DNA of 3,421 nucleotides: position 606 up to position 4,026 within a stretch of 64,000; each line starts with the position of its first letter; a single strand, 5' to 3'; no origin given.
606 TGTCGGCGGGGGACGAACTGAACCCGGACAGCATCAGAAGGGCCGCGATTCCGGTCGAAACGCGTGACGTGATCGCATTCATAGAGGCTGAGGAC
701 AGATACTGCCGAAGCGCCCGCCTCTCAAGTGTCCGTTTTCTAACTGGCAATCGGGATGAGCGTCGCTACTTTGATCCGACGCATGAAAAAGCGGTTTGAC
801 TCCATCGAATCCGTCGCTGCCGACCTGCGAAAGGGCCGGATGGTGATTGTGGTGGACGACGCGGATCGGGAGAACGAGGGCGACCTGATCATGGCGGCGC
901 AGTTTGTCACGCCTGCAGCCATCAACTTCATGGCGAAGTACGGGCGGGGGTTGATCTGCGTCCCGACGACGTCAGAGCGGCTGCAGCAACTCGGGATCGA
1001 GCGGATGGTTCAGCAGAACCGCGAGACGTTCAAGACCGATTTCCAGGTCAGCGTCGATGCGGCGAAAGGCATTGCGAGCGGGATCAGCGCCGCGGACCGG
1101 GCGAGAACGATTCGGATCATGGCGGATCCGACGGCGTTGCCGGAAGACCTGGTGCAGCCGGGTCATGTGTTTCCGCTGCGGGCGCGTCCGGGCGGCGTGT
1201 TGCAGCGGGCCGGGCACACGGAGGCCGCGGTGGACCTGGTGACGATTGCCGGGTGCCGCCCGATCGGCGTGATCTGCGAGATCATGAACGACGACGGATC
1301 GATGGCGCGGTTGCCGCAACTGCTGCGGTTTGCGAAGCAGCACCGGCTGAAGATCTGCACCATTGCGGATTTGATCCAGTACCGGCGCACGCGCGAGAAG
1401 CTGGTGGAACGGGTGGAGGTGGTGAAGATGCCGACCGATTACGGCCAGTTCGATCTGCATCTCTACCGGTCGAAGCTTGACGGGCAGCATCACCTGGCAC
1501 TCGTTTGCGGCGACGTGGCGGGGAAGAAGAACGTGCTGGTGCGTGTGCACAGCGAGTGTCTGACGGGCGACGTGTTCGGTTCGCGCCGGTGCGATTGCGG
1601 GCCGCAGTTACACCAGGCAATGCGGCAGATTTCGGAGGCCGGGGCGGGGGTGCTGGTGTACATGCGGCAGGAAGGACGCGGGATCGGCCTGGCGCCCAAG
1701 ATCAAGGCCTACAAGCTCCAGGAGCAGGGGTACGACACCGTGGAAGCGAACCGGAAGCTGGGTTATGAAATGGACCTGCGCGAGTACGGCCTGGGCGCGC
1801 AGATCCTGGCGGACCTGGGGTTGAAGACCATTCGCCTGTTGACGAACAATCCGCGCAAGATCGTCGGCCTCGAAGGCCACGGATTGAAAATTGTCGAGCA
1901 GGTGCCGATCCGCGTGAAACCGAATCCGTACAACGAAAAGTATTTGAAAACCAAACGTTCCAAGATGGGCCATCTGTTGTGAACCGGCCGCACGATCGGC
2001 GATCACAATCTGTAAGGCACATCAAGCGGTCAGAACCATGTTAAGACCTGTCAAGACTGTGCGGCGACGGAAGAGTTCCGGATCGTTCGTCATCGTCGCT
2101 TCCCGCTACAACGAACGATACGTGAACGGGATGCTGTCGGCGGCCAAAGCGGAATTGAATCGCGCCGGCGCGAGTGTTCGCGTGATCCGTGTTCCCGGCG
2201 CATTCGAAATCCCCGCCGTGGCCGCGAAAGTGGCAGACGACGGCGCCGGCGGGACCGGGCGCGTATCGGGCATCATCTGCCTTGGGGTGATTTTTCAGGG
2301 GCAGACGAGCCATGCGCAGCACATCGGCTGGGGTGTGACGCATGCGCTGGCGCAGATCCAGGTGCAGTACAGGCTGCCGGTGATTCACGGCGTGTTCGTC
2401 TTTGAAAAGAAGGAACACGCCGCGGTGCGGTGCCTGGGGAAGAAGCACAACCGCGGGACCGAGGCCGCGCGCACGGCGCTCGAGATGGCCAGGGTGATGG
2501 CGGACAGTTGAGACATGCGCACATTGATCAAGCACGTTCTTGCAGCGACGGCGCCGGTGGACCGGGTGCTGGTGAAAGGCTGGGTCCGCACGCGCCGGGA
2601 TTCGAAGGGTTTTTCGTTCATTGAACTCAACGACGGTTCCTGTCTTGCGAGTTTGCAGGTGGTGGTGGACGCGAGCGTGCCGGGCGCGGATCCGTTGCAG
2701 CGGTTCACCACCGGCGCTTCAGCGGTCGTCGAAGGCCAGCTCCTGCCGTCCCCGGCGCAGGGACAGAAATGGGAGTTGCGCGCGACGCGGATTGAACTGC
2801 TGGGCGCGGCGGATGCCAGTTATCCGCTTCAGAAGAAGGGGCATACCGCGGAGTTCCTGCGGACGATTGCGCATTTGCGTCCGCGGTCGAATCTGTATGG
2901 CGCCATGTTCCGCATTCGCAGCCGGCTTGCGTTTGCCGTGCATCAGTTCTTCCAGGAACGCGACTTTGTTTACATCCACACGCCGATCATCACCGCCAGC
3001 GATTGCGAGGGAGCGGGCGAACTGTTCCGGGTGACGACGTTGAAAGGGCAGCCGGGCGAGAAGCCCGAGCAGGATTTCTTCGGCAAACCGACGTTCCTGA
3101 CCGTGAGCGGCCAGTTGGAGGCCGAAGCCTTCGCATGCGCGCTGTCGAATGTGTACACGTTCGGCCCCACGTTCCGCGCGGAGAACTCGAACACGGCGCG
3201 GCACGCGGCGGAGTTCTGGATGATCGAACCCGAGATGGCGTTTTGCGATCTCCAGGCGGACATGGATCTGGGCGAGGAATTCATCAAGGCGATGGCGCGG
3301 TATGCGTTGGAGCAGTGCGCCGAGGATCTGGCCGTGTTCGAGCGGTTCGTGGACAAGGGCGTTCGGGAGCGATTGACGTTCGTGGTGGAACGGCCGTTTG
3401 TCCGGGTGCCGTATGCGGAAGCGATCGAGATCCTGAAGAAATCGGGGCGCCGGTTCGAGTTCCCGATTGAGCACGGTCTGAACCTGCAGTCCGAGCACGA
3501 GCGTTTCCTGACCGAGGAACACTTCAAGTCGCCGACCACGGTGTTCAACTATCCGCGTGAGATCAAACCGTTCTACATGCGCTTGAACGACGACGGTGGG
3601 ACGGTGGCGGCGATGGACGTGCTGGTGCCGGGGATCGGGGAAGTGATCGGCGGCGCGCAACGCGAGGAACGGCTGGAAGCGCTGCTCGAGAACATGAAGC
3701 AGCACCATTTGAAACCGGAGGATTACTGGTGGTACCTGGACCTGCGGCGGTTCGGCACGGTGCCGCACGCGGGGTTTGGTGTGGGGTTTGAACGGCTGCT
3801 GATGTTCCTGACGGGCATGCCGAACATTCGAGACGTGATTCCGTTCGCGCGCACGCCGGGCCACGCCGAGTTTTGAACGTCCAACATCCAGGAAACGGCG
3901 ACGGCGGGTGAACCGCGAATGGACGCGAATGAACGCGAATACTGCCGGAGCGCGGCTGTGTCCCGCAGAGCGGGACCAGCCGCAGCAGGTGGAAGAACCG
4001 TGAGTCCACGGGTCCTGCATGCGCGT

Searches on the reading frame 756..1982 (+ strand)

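Call 82: search_protein_families(library=pfam, proteins=[window:756-1982:+], max_evalue=0.00001)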
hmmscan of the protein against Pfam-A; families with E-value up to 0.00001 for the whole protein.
window:756-1982:+ (408 aa): 2 families
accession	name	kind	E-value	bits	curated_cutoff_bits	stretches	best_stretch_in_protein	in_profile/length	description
PF00926.24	DHBP_synthase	-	1.8e-86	289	26.4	1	19-209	2-191/191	3,4-dihydroxy-2-butanone 4-phosphate synthase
PF00925.25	GTP_cyclohydro2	-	9e-76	253.5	23.3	1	219-384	2-165/165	GTP cyclohydrolase II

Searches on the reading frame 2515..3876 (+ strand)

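Call 82: search_protein_families(library=pfam, proteins=[window:2515-3876:+], max_evalue=0.00001)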
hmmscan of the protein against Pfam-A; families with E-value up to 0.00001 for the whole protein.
window:2515-3876:+ (453 aa): 2 families
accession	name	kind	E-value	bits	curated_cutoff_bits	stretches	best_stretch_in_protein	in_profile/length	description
PF00152.25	tRNA-synt_2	-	6.9e-67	226.1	25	1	119-447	9-307/308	tRNA synthetases class II (D, K and N)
PF01336.31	tRNA_anti-codon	-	2.3e-10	40.7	27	1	18-96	1-75/75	OB-fold nucleic acid binding domain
